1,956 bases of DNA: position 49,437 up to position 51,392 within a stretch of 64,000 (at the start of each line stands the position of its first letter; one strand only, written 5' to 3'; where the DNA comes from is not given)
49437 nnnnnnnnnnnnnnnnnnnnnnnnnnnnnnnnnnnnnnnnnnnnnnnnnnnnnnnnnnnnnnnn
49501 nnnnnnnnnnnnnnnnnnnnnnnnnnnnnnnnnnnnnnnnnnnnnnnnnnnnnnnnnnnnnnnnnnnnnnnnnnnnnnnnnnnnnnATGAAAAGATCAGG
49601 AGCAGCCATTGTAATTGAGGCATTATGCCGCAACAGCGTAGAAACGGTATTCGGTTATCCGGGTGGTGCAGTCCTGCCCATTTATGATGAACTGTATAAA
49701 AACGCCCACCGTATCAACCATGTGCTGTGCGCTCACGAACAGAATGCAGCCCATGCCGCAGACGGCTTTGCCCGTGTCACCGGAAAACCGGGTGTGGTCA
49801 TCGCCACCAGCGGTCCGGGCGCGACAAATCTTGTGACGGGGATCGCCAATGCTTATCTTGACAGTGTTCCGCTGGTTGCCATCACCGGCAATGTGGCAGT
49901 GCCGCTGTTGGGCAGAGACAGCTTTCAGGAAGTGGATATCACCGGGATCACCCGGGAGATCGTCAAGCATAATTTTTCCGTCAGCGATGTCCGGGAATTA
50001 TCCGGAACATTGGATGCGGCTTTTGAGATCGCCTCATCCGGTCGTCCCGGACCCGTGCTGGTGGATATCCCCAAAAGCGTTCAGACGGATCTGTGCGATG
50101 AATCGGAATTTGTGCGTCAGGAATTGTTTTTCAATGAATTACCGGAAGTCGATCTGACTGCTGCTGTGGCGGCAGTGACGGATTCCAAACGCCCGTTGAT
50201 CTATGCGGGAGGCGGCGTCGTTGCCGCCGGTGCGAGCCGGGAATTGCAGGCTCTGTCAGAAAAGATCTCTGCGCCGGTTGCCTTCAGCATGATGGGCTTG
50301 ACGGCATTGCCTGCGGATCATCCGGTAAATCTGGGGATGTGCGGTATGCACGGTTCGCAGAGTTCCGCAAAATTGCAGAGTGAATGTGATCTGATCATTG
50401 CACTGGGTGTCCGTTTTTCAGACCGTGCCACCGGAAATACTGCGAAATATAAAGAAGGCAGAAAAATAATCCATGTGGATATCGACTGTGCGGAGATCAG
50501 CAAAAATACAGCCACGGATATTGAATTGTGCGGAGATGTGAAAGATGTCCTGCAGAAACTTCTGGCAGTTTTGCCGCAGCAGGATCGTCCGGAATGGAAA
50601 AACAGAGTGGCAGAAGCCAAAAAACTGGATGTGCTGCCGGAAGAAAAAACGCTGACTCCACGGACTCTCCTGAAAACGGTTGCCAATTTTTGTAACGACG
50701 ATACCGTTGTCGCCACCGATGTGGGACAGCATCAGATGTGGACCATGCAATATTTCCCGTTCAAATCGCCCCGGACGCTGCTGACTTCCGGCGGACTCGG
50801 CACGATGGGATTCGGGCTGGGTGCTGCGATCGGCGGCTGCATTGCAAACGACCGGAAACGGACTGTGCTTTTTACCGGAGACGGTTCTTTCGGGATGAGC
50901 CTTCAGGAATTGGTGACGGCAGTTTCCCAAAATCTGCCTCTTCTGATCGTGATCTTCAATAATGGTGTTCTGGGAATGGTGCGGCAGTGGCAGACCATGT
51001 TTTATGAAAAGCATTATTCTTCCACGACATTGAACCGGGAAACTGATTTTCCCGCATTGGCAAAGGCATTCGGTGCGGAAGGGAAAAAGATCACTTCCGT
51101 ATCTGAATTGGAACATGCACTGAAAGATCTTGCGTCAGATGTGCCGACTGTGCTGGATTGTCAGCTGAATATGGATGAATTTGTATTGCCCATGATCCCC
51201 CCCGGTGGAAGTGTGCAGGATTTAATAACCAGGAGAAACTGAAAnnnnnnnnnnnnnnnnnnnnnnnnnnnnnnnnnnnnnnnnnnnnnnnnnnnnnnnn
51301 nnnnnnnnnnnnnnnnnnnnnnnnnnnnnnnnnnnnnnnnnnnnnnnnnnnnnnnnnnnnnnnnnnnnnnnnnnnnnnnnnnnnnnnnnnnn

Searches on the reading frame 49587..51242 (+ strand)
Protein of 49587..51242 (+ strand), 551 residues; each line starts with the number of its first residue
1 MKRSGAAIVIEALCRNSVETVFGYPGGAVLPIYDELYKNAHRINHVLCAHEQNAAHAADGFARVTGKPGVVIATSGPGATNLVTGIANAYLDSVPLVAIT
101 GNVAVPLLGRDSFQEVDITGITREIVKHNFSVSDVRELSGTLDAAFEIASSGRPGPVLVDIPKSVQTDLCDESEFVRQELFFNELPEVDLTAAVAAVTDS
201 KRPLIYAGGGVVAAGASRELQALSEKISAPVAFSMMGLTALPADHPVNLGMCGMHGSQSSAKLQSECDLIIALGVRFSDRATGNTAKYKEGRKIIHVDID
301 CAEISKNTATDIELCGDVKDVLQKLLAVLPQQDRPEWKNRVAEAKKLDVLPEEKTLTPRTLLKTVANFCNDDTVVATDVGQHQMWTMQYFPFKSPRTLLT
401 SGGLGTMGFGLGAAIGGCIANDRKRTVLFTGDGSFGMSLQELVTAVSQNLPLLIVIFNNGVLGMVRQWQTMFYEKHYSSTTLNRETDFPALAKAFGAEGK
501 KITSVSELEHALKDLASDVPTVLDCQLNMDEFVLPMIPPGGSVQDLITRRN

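Call 9: search_protein_families(library=ncbifam, proteins=[window:49587-51242:+])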
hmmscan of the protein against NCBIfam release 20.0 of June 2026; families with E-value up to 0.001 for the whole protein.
window:49587-51242:+ (551 aa): 55 families (the best 25 are shown)
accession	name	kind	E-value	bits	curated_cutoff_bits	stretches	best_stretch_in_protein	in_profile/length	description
TIGR00118.1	acolac_lg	equivalog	2e-203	676.9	538.35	1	4-548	2-555/557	biosynthetic-type acetolactate synthase large subunit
NF004710.0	PRK06048.1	equivalog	2.1e-192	640.5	976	1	3-548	8-558/561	acetolactate synthase large subunit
NF004919.0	PRK06276.1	equivalog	5e-185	616.2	866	1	4-549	2-559/582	acetolactate synthase large subunit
NF006524.0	PRK08978.1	equivalog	9e-184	611.8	738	1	4-548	2-545/548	acetolactate synthase 2 catalytic subunit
NF006319.0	PRK08527.1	equivalog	1.1e-177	591.9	905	1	2-548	3-559/565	acetolactate synthase large subunit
NF005824.0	PRK07710.1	equivalog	1.2e-175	585.1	976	1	3-546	17-567/573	acetolactate synthase large subunit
NF006016.1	PRK08155.1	equivalog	6.2e-174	579.5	870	1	2-547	2-552/554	acetolactate synthase large subunit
NF005651.0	PRK07418.1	subfamily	3.1e-173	577.3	942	1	2-547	18-579/617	acetolactate synthase large subunit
NF005228.0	PRK06725.1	equivalog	4.8e-172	573.1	991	1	4-550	17-568/571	acetolactate synthase large subunit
NF005860.0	PRK07789.1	equivalog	6.5e-170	566.4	881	1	4-549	35-600/615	acetolactate synthase large subunit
NF006581.0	PRK09107.1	equivalog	5.4e-165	550.1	974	1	3-547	11-573/595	acetolactate synthase 3 large subunit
NF005584.0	PRK07282.1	equivalog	7.2e-162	539.8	970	1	3-547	10-560/566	acetolactate synthase large subunit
NF005409.0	PRK06965.1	equivalog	2.4e-158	528.2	1035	1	4-546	22-580/587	acetolactate synthase 3 catalytic subunit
NF005058.0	PRK06466.1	equivalog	2.4e-157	524.9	951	1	4-547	5-567/574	acetolactate synthase 3 large subunit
NF006525.0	PRK08979.1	equivalog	2.2e-149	498.5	1084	1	3-546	4-564/572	acetolactate synthase 3 large subunit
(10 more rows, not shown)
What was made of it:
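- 49587..55317 (+): Regulated operon: ilvB (49587-51242; alternative in-frame ATG at 49569), ilvN (51245-51493), ilvC (51528-52517), ilvD (52505-54145), ilvA (54139-55317). NCBIfam equivalog hits above the curated cut-offs (call 9).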

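Call 10: find_related_loci(query=window:49587-51242:+, collection=genome_contigs, flank=3000)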
Query window:49587-51242:+ (551 aa) in genome_contigs; peptide patterns used: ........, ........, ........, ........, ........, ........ (x = any residue, [..] = any of these).
600 stretches matched a pattern (row limit reached: there are more); 598 encode a relative of the query (tblastn E <= 1e-3); the best 80 are kept; 80 distinct loci.
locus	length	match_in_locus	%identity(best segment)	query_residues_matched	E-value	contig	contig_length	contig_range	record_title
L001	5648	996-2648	87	1-551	0e+0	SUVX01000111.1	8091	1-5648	MAG: Lentisphaerae bacterium isolate SIG83 NODE_34385_length_8091_cov_2.196509, whole genome shotgun sequence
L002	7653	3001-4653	86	1-551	0e+0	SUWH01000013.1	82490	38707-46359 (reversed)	MAG: Lentisphaerae bacterium isolate SIG93 NODE_7203_length_82490_cov_6.815633, whole genome shotgun sequence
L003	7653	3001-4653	80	1-551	0e+0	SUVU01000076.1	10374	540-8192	MAG: Lentisphaerae bacterium isolate SIG80 NODE_29690_length_10374_cov_1.938226, whole genome shotgun sequence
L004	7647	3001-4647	60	1-550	0e+0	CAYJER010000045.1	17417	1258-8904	MAG TPA_asm: uncultured Eubacteriales bacterium isolate ERP123703_co2_141 genome assembly, contig: NODE_2123_length_1741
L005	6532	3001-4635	65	4-550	0e+0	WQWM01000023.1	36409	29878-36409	MAG: Oscillospiraceae bacterium isolate Emb289P1bin98 Ga0123355_10001166, whole genome shotgun sequence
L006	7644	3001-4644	62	1-548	0e+0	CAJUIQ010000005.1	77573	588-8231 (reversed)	MAG TPA_asm: uncultured Eubacteriales bacterium isolate MGBC142214 genome assembly, contig: MGBC142214.5, whole genome s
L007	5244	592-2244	61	1-547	0e+0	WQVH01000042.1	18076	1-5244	MAG: Oscillospiraceae bacterium isolate Emb289P1bin128 Ga0123355_10005865, whole genome shotgun sequence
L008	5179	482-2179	58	1-548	0e+0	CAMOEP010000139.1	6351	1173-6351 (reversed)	MAG: uncultured Ruminococcus sp. isolate SRR873602_bin.114_metaWRAP_v1.3_MAG genome assembly, contig: NODE_33793_length_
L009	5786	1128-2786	58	1-549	0e+0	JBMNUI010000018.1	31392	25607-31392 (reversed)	MAG: Eubacteriales bacterium isolate SBF912SR1HQ0008 scaffold_4113_c1, whole genome shotgun sequence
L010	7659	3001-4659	59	1-549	0e+0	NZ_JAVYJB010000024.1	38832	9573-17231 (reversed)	Pilosibacter fragilis strain CSJ-4 CSJ-4_ctg0025, whole genome shotgun sequence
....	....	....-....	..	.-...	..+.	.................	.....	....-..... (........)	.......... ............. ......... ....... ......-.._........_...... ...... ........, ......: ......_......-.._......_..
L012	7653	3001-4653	59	1-549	0e+0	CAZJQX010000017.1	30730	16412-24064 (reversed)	MAG TPA_asm: uncultured Lachnospiraceae bacterium isolate binchicken_co354_266 genome assembly, contig: NODE_1325_length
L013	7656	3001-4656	57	1-547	0e+0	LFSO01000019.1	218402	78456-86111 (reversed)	MAG: Clostridiales bacterium DTU053 scaffold574, whole genome shotgun sequence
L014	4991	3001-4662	57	1-551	0e+0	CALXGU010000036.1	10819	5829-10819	MAG: uncultured Clostridia bacterium isolate BRZ_FD__bin98 genome assembly, contig: BRZ_FD__NODE_7629_length_10819_cov_4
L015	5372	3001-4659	56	1-550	0e+0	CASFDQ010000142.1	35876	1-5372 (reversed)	uncultured bacterium isolate CO.B23.metabat-bins.112 genome assembly, contig: CO.B23.metabat-bins.112.fa_k141_15347900,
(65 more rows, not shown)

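Call 16: find_homologous_proteins(query=window:49587-51242:+, max_evalue=1e-100)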
Query window:49587-51242:+ (551 aa): 8000 proteins with E <= 1e-100 among 8000 candidates; the best 120 are listed.
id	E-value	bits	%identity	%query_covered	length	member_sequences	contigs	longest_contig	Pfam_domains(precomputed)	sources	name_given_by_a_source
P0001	0.0e+0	1238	100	100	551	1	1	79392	PF02775.27,PF02776.24,PF00205.29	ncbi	-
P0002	0.0e+0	1236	100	100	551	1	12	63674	PF02775.27,PF02776.24,PF00205.29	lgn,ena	-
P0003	0.0e+0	1233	100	100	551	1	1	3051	PF02775.27,PF02776.24,PF00205.29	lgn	-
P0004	0.0e+0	1232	99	100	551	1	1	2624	PF02775.27,PF02776.24,PF00205.29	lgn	-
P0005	0.0e+0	1232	99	100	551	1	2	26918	PF02775.27,PF02776.24,PF00205.29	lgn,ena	-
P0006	0.0e+0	1232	99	100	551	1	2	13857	PF02775.27,PF02776.24,PF00205.29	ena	-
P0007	0.0e+0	1231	99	100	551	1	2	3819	PF02775.27,PF02776.24,PF00205.29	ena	-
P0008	0.0e+0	1231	99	100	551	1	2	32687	PF02775.27,PF02776.24,PF00205.29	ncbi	-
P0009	0.0e+0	1231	99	100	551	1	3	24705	PF02775.27,PF02776.24,PF00205.29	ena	-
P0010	0.0e+0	1231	99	100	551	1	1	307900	PF02775.27,PF02776.24,PF00205.29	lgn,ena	-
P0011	0.0e+0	1231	99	100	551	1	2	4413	PF02775.27,PF02776.24,PF00205.29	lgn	-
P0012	0.0e+0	1231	99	100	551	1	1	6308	PF02775.27,PF02776.24,PF00205.29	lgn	-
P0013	0.0e+0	1230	99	100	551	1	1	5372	PF02775.27,PF02776.24,PF00205.29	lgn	-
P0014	0.0e+0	1230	99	100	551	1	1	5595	PF02775.27,PF02776.24,PF00205.29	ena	-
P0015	0.0e+0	1230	99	100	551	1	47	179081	PF02775.27,PF02776.24,PF00205.29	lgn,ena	-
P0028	0.0e+0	1195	96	100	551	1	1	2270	PF02775.27,PF02776.24,PF00205.29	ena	-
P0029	0.0e+0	1111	89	100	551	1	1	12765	PF02775.27,PF02776.24,PF00205.29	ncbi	-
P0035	0.0e+0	1095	87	100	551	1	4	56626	PF02775.27,PF02776.24,PF00205.29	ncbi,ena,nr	ncbi:MAG: biosynthetic-type acetolactate synthase large subunit [Lentisphaeria bacterium]|nr:biosynt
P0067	0.0e+0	1072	86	100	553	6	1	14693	PF02775.27,PF02776.24,PF00205.29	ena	-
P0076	0.0e+0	1056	84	100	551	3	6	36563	PF02775.27,PF02776.24,PF00205.29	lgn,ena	-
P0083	0.0e+0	1044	82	100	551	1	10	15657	PF02775.27,PF02776.24,PF00205.29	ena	-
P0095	0.0e+0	1026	81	100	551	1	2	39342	PF02775.27,PF02776.24,PF00205.29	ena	-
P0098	0.0e+0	1019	81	100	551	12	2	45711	PF02775.27,PF02776.24,PF00205.29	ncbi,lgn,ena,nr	ncbi:MAG: biosynthetic-type acetolactate synthase large subunit [Lentisphaeria bacterium]|nr:biosynt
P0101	0.0e+0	1018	81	100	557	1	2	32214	PF02775.27,PF02776.24,PF00205.29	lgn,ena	-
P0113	0.0e+0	1015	81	100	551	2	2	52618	PF02775.27,PF02776.24,PF00205.29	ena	-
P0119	0.0e+0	1010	80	99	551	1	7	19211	PF02775.27,PF02776.24,PF00205.29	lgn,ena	-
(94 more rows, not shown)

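Call 17: find_encoding_contigs(protein=P0029, flank=1500, max_places=3)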
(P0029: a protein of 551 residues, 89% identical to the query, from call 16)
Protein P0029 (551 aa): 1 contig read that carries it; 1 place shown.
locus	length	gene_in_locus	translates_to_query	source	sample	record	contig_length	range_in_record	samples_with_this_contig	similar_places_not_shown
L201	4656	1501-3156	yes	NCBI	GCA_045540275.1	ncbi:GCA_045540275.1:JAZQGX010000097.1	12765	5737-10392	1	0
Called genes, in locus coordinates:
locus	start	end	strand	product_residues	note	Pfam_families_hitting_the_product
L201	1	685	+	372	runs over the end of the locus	PF07075:NamZ_N, PF20732:NamZ_C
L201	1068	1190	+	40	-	-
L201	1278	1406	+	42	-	-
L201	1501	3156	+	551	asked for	PF02776:TPP_enzyme_N, PF00205:TPP_enzyme_M, PF02775:TPP_enzyme_C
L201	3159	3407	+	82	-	PF01842:ACT, PF22629:ACT_AHAS_ss, PF13710:ACT_5 (weak)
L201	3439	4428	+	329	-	PF02826:2-Hacid_dh_C (weak), PF03446:NAD_binding_2 (weak), PF03807:F420_oxidored (weak), PF07991:KARI_N, PF01450:KARI_C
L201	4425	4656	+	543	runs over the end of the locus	PF00920:ILVD_EDD_N, PF24877:ILV_EDD_C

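Call 18: find_encoding_contigs(protein=P0067, flank=1500, max_places=3)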
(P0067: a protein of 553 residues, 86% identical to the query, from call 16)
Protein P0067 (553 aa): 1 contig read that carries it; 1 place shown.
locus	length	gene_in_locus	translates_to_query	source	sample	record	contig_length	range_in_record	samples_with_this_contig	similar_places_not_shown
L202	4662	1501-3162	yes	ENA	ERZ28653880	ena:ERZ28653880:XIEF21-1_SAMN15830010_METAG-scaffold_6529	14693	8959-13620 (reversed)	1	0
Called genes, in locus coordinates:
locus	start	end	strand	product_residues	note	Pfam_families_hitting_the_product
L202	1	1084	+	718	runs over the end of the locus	PF07883:Cupin_2, PF00501:AMP-binding, PF13193:AMP-binding_C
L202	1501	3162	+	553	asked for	PF02776:TPP_enzyme_N, PF00205:TPP_enzyme_M, PF02775:TPP_enzyme_C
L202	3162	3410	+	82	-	PF22629:ACT_AHAS_ss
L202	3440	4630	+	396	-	PF00291:PALP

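Call 19: find_encoding_contigs(protein=P0076, flank=1500, max_places=3)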
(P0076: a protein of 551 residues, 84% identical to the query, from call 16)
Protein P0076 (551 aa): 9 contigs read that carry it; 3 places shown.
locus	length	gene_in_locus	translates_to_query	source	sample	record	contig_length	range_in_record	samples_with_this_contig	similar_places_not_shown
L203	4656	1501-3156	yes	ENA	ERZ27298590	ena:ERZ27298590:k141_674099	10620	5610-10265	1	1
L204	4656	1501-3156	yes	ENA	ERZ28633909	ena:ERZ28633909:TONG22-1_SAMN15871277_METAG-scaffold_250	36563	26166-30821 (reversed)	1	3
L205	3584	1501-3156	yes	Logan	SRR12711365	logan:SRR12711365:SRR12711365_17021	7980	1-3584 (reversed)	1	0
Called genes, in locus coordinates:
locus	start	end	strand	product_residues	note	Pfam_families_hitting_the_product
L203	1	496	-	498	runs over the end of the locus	PF00682:HMGL-like, PF22617:HCS_D2, PF08502:LeuA_dimer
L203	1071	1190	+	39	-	-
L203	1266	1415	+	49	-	-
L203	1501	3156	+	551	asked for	PF02776:TPP_enzyme_N, PF00205:TPP_enzyme_M, PF02775:TPP_enzyme_C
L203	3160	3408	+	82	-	PF01842:ACT, PF22629:ACT_AHAS_ss, PF13710:ACT_5 (weak)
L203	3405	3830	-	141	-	-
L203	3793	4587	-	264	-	PF00239:Resolvase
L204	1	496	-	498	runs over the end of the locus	PF00682:HMGL-like, PF22617:HCS_D2, PF08502:LeuA_dimer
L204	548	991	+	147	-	-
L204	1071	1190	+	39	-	-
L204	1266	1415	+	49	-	-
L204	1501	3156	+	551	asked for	PF02776:TPP_enzyme_N, PF00205:TPP_enzyme_M, PF02775:TPP_enzyme_C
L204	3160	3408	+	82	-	PF01842:ACT, PF22629:ACT_AHAS_ss, PF13710:ACT_5 (weak)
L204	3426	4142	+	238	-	PF02826:2-Hacid_dh_C (weak), PF07991:KARI_N, PF03446:NAD_binding_2 (weak), PF03807:F420_oxidored (weak)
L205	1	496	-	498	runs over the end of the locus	PF00682:HMGL-like, PF22617:HCS_D2, PF08502:LeuA_dimer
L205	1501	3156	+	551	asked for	PF02776:TPP_enzyme_N, PF00205:TPP_enzyme_M, PF02775:TPP_enzyme_C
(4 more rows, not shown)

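Call 20: find_encoding_contigs(protein=P0083, flank=1500, max_places=3)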
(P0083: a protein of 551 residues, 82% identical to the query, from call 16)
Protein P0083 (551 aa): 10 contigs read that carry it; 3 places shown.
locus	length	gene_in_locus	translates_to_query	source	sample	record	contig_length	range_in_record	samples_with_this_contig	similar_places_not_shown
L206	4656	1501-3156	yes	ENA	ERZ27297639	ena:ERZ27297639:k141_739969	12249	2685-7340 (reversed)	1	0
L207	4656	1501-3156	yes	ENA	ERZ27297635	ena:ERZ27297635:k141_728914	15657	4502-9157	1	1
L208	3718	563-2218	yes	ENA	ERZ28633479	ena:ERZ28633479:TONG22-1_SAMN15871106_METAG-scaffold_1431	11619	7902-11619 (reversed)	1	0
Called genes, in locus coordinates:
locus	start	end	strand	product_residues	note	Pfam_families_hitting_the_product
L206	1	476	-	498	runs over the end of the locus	PF00682:HMGL-like, PF22617:HCS_D2, PF08502:LeuA_dimer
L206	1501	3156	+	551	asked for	PF02776:TPP_enzyme_N, PF00205:TPP_enzyme_M, PF02775:TPP_enzyme_C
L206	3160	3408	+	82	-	PF01842:ACT, PF22629:ACT_AHAS_ss, PF13710:ACT_5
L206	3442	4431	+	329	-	PF02826:2-Hacid_dh_C (weak), PF03446:NAD_binding_2, PF03807:F420_oxidored (weak), PF07991:KARI_N, PF01450:KARI_C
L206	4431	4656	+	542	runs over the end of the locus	PF00920:ILVD_EDD_N, PF24877:ILV_EDD_C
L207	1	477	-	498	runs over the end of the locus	PF00682:HMGL-like, PF22617:HCS_D2, PF08502:LeuA_dimer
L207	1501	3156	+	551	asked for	PF02776:TPP_enzyme_N, PF00205:TPP_enzyme_M, PF02775:TPP_enzyme_C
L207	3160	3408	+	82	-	PF01842:ACT, PF22629:ACT_AHAS_ss, PF13710:ACT_5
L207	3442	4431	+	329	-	PF02826:2-Hacid_dh_C (weak), PF03446:NAD_binding_2, PF03807:F420_oxidored (weak), PF07991:KARI_N, PF01450:KARI_C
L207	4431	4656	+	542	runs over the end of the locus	PF00920:ILVD_EDD_N, PF24877:ILV_EDD_C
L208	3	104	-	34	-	?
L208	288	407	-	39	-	-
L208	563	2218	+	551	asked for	PF02776:TPP_enzyme_N, PF00205:TPP_enzyme_M, PF02775:TPP_enzyme_C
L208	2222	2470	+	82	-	PF01842:ACT, PF22629:ACT_AHAS_ss, PF13710:ACT_5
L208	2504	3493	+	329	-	PF02826:2-Hacid_dh_C (weak), PF03446:NAD_binding_2, PF03807:F420_oxidored (weak), PF07991:KARI_N, PF01450:KARI_C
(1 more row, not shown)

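Call 21: find_encoding_contigs(protein=P0095, flank=1500, max_places=2)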
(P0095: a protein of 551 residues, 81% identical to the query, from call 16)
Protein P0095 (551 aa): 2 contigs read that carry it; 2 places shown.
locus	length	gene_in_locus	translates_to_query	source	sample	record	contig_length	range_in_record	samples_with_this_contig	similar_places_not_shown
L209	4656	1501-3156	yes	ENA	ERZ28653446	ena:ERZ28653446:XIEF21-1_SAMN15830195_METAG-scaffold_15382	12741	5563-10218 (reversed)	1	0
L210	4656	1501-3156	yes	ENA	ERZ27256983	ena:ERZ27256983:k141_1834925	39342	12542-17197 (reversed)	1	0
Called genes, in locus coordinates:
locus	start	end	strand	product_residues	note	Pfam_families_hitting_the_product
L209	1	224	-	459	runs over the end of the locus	PF01554:MatE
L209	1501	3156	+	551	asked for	PF02776:TPP_enzyme_N, PF00205:TPP_enzyme_M, PF02775:TPP_enzyme_C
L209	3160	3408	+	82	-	PF01842:ACT, PF22629:ACT_AHAS_ss, PF13710:ACT_5 (weak)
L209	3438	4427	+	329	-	PF03446:NAD_binding_2 (weak), PF03807:F420_oxidored (weak), PF07991:KARI_N, PF01450:KARI_C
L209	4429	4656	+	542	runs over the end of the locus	PF00920:ILVD_EDD_N, PF24877:ILV_EDD_C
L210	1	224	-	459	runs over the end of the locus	PF01554:MatE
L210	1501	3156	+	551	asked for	PF02776:TPP_enzyme_N, PF00205:TPP_enzyme_M, PF02775:TPP_enzyme_C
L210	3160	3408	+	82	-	PF01842:ACT, PF22629:ACT_AHAS_ss, PF13710:ACT_5 (weak)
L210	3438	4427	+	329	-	PF03446:NAD_binding_2 (weak), PF03807:F420_oxidored (weak), PF07991:KARI_N, PF01450:KARI_C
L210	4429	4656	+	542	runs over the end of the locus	PF00920:ILVD_EDD_N, PF24877:ILV_EDD_C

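Call 22: find_encoding_contigs(protein=P0101, flank=1500, max_places=2)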
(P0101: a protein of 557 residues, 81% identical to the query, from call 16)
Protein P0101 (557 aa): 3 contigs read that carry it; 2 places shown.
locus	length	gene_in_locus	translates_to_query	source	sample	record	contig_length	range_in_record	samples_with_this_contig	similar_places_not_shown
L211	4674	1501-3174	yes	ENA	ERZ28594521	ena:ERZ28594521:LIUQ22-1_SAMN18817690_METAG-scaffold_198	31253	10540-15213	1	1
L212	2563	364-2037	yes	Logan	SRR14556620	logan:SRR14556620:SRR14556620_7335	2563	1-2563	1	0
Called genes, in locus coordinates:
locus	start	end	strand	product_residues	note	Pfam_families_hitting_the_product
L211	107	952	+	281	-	PF00165:HTH_AraC (faint), PF12833:HTH_18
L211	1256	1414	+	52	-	-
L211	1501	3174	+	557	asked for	PF02776:TPP_enzyme_N, PF00205:TPP_enzyme_M, PF02775:TPP_enzyme_C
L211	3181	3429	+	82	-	PF01842:ACT, PF22629:ACT_AHAS_ss, PF13710:ACT_5 (weak)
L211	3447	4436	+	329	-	PF02826:2-Hacid_dh_C (weak), PF03446:NAD_binding_2 (weak), PF03807:F420_oxidored (weak), PF07991:KARI_N, PF01450:KARI_C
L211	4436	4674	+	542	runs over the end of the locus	PF00920:ILVD_EDD_N, PF24877:ILV_EDD_C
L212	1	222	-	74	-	?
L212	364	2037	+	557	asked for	PF02776:TPP_enzyme_N, PF00205:TPP_enzyme_M, PF02775:TPP_enzyme_C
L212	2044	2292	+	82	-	PF01842:ACT, PF22629:ACT_AHAS_ss, PF13710:ACT_5 (weak)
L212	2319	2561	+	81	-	?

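Call 23: find_encoding_contigs(protein=P0113, flank=1500, max_places=2)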
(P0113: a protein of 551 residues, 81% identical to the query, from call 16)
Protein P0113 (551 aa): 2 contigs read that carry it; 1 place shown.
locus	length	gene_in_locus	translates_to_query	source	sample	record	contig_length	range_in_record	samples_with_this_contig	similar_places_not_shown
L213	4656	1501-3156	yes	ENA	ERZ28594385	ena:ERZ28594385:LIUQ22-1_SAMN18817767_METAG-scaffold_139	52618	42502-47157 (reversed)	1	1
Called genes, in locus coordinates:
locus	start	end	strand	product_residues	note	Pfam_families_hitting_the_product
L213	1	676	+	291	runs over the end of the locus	PF13353:Fer4_12, PF04055:Radical_SAM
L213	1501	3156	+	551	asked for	PF02776:TPP_enzyme_N, PF00205:TPP_enzyme_M, PF02775:TPP_enzyme_C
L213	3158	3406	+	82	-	PF01842:ACT, PF22629:ACT_AHAS_ss, PF13710:ACT_5 (weak)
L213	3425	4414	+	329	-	PF02826:2-Hacid_dh_C (faint), PF03446:NAD_binding_2, PF03807:F420_oxidored (weak), PF07991:KARI_N, PF01450:KARI_C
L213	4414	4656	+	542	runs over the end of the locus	PF00920:ILVD_EDD_N, PF24877:ILV_EDD_C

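Call 24: find_encoding_contigs(protein=P0119, flank=1500, max_places=2)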
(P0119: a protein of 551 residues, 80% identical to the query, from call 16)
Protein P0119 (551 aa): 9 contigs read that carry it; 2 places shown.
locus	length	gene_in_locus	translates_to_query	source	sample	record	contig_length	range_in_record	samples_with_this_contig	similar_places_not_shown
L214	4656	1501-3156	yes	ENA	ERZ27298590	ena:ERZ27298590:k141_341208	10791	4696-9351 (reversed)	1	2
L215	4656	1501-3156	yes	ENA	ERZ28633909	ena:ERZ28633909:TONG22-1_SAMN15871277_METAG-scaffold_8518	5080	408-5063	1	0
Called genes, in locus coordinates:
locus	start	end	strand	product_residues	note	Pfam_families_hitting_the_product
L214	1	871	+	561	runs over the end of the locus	PF01368:DHH, PF00571:CBS (weak), PF07085:DRTGG, PF02833:DHHA2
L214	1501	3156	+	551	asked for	PF02776:TPP_enzyme_N, PF00205:TPP_enzyme_M, PF02775:TPP_enzyme_C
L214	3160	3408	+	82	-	PF01842:ACT, PF22629:ACT_AHAS_ss, PF13710:ACT_5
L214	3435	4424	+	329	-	PF00670:AdoHcyase_NAD (faint), PF02826:2-Hacid_dh_C (faint), PF03446:NAD_binding_2 (weak), PF03807:F420_oxidored (faint), PF07991:KARI_N, PF01450:KARI_C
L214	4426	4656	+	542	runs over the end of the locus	PF00920:ILVD_EDD_N, PF24877:ILV_EDD_C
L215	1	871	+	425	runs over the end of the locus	?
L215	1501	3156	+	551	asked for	PF02776:TPP_enzyme_N, PF00205:TPP_enzyme_M, PF02775:TPP_enzyme_C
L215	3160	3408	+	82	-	PF01842:ACT, PF22629:ACT_AHAS_ss, PF13710:ACT_5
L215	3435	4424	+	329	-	PF00670:AdoHcyase_NAD (faint), PF02826:2-Hacid_dh_C (faint), PF03446:NAD_binding_2 (weak), PF03807:F420_oxidored (faint), PF07991:KARI_N, PF01450:KARI_C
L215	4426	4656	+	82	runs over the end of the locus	?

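Call 70: list_cluster_members(proteins=[P0001, P0035, P0098])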
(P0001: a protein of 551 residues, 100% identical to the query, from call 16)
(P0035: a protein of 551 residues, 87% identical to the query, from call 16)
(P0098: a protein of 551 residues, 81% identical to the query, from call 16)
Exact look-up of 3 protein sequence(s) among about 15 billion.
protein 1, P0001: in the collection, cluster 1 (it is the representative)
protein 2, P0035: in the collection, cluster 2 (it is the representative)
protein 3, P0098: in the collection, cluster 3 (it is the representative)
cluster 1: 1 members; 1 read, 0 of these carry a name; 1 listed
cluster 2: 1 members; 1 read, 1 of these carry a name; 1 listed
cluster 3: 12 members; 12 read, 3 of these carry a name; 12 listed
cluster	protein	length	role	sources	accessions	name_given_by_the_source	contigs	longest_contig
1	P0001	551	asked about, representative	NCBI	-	-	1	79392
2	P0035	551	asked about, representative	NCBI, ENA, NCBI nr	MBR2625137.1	MAG: biosynthetic-type acetolactate synthase large subunit [Lentisphaeria bacterium] | biosynthetic-type acetolactate synthase large subunit [Lentisphaeria bacterium]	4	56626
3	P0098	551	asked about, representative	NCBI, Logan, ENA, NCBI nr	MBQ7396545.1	MAG: biosynthetic-type acetolactate synthase large subunit [Lentisphaeria bacterium] | biosynthetic-type acetolactate synthase large subunit [Lentisphaeria bacterium]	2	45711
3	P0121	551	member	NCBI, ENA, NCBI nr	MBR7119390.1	MAG: biosynthetic-type acetolactate synthase large subunit [Lentisphaeria bacterium] | biosynthetic-type acetolactate synthase large subunit [Lentisphaeria bacterium]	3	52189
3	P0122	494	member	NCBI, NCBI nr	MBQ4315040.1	MAG: biosynthetic-type acetolactate synthase large subunit, partial [Lentisphaeria ... | biosynthetic-type acetolactate synthase large subunit [Lentisphaeria bacterium]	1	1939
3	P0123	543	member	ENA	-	-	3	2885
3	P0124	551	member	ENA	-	-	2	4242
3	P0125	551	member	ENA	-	-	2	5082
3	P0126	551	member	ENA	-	-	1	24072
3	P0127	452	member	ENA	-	-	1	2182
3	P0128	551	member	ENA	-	-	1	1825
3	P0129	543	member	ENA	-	-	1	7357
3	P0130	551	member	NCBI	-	-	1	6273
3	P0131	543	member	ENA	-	-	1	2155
